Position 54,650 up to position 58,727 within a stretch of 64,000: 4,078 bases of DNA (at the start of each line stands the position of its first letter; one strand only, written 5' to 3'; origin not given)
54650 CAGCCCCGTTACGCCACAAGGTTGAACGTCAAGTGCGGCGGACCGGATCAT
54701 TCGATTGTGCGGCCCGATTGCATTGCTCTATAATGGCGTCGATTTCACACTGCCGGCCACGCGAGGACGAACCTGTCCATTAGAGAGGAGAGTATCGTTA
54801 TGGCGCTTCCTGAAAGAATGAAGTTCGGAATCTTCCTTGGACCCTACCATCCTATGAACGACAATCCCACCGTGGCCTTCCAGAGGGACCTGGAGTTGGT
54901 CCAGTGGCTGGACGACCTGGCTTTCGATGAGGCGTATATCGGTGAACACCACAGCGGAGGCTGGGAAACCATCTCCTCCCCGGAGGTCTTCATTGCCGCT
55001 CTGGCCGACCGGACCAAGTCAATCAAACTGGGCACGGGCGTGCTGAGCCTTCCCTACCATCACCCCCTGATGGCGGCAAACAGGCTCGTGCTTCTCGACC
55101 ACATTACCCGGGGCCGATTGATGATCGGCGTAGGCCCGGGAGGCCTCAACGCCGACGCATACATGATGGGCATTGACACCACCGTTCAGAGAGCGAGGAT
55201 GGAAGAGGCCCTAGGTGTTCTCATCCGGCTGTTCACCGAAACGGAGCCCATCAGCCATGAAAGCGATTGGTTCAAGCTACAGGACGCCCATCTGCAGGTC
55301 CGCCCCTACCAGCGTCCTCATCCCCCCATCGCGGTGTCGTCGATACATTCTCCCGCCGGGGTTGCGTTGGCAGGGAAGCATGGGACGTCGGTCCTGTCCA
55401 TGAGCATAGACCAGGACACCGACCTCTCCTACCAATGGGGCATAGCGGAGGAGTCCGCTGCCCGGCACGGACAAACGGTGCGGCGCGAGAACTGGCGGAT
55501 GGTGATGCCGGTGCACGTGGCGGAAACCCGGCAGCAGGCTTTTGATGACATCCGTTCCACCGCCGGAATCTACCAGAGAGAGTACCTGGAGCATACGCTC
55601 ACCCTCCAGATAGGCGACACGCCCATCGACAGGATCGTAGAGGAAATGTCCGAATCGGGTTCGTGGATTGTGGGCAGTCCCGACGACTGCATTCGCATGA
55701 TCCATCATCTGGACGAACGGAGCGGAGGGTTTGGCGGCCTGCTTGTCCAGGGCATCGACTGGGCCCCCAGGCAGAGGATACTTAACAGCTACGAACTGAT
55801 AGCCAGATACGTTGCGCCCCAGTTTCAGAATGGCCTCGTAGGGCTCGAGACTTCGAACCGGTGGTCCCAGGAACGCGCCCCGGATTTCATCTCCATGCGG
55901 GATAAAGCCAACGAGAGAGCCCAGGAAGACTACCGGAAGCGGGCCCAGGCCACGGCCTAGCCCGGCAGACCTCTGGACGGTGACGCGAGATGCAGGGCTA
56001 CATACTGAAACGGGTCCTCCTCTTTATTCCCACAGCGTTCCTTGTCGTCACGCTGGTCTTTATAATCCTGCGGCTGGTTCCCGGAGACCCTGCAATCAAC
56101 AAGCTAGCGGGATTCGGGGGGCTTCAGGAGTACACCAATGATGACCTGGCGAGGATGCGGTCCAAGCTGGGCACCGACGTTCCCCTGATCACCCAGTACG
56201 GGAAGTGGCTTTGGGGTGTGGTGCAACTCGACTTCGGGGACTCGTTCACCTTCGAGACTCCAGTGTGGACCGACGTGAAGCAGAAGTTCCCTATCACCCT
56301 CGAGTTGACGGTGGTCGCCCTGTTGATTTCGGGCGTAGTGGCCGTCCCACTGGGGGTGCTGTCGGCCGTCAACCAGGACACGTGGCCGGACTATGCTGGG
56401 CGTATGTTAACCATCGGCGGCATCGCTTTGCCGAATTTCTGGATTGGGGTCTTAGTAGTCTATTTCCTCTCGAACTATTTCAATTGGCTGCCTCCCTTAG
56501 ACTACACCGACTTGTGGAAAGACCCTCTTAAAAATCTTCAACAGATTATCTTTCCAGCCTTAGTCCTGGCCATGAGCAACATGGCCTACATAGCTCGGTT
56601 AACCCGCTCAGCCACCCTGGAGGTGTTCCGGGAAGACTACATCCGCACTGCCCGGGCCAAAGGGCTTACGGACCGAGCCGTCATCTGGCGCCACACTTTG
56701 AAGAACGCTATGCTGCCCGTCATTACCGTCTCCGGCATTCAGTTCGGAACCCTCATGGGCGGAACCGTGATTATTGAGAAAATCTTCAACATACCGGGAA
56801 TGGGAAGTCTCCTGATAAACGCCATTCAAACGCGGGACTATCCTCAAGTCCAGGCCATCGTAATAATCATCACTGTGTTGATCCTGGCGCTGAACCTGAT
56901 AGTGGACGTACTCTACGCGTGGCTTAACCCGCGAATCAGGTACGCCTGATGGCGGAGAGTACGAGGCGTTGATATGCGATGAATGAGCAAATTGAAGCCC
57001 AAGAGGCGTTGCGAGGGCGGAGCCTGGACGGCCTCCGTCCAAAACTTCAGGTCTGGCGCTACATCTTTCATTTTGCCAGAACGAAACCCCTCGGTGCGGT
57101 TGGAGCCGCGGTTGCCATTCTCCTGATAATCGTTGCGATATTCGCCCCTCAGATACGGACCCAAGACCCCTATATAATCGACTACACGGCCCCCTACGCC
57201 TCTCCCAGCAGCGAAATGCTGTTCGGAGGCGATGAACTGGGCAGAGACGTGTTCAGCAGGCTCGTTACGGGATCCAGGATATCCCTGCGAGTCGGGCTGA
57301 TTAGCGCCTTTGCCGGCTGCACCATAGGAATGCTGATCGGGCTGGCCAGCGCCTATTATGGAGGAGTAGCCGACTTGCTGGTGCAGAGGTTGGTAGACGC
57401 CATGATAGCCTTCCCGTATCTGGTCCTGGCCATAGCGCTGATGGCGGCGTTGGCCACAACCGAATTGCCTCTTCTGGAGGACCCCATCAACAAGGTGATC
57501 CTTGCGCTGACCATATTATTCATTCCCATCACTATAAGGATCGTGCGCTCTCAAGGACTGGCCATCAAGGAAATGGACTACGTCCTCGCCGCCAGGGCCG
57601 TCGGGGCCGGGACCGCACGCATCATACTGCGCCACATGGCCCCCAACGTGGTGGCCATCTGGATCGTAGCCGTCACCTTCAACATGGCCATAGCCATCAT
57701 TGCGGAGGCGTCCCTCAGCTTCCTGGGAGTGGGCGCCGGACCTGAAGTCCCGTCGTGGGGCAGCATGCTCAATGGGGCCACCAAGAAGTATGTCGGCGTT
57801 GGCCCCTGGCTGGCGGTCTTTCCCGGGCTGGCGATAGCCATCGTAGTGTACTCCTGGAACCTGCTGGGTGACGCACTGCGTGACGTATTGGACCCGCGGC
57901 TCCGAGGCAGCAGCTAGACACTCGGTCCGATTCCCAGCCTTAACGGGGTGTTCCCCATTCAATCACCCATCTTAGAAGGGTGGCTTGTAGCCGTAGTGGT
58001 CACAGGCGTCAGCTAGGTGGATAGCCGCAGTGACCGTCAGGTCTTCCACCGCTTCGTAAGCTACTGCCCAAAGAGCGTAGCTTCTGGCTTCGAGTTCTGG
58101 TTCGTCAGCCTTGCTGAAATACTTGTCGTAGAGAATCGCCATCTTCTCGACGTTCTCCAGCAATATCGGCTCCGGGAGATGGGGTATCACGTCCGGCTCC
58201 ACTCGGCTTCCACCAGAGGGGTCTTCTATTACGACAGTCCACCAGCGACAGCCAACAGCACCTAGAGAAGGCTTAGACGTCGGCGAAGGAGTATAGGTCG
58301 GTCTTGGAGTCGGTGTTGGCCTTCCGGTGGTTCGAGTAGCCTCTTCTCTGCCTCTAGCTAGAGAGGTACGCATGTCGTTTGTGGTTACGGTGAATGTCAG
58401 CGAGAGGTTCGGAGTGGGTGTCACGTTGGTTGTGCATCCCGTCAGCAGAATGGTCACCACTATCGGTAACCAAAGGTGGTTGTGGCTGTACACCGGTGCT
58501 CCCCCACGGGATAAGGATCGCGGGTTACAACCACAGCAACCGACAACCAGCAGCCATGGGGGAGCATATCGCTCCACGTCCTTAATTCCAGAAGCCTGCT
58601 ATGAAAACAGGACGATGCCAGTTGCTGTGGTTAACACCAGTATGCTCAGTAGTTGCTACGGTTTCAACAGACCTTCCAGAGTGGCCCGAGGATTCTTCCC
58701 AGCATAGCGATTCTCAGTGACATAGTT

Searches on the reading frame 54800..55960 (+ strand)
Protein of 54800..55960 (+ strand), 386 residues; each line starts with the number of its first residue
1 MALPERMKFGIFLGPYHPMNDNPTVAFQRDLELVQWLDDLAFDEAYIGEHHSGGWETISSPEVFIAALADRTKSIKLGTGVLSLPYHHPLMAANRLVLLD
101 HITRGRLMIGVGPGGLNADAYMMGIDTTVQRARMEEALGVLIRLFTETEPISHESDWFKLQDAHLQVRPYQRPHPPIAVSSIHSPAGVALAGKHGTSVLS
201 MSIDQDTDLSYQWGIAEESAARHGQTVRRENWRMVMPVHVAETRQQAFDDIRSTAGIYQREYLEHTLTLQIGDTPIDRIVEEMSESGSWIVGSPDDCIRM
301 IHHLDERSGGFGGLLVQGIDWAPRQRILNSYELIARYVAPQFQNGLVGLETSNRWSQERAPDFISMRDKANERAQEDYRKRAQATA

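Call 17: search_protein_families(library=pfam, proteins=[window:54800-55960:+])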
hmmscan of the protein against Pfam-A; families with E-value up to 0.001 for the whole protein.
window:54800-55960:+ (386 aa): 1 family
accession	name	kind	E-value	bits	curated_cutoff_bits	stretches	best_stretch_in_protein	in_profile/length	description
PF00296.26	Bac_luciferase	-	1.4e-44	153.2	27.9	1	7-304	1-307/314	Luciferase-like monooxygenase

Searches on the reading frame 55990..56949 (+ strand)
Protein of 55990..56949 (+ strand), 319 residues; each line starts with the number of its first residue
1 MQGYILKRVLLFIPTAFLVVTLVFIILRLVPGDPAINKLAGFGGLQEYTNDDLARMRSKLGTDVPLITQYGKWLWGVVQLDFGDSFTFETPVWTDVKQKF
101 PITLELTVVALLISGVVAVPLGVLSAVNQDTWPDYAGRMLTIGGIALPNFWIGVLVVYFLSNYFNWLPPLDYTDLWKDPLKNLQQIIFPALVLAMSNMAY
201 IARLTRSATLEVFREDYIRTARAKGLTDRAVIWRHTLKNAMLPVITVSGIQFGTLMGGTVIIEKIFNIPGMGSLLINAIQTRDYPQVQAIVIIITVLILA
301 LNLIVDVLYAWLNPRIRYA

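Call 17: search_protein_families(library=pfam, proteins=[window:55990-56949:+])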
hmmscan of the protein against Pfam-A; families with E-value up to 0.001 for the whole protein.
window:55990-56949:+ (319 aa): 2 families
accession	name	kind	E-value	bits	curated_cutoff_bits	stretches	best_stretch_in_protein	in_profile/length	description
PF00528.27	BPD_transp_1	-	1.4e-44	152.5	26.4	1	118-317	1-183/184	Binding-protein-dependent transport system inner membrane component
PF19300.4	BPD_transp_1_N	-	9.6e-09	35.9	23.8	1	1-107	1-114/114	Binding-prot-dependent transport system membrane comp, N-term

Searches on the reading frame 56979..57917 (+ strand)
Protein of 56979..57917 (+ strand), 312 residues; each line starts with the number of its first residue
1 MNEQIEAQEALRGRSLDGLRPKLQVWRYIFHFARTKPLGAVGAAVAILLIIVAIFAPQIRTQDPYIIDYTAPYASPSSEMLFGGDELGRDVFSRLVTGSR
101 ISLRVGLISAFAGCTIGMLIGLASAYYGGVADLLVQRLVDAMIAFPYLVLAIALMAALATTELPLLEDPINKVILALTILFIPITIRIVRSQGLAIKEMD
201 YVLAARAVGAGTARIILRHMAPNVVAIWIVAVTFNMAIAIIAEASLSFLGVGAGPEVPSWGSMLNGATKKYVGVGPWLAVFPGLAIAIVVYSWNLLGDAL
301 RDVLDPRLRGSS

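Call 17: search_protein_families(library=pfam, proteins=[window:56979-57917:+])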
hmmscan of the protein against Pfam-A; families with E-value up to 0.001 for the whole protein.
window:56979-57917:+ (312 aa): 2 families
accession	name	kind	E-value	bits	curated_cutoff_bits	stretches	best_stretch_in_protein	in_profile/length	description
PF00528.27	BPD_transp_1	-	1.7e-27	96.8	26.4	1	117-309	1-183/184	Binding-protein-dependent transport system inner membrane component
PF12911.12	OppC_N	-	2.4e-05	24.5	23.9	1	26-76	3-53/53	N-terminal TM domain of oligopeptide transport permease C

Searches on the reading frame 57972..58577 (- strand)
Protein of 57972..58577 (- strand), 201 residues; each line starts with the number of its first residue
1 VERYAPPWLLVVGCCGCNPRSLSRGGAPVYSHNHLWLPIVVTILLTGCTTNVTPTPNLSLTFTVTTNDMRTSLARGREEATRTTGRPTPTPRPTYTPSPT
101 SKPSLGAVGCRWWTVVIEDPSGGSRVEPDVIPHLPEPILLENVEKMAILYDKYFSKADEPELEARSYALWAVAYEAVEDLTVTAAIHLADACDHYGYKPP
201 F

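Call 17: search_protein_families(library=pfam, proteins=[window:57972-58577:-])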
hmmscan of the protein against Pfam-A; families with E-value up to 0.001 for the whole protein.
window:57972-58577:- (201 aa): 0 families

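Call 75: search_protein_families(library=pfam, proteins=[window:57972-58577:-], max_evalue=0.01)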
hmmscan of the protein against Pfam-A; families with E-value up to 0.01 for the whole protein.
window:57972-58577:- (201 aa): 0 families

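Call 102: search_protein_families(library=ncbifam, proteins=[window:57972-58577:-], max_evalue=0.01)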
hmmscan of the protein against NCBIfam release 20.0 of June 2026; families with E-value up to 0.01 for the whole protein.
window:57972-58577:- (201 aa): 0 families
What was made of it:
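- Tried and rejected: Search for a nearby regulator gene: none was recognised (calls 17, 75, 102).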
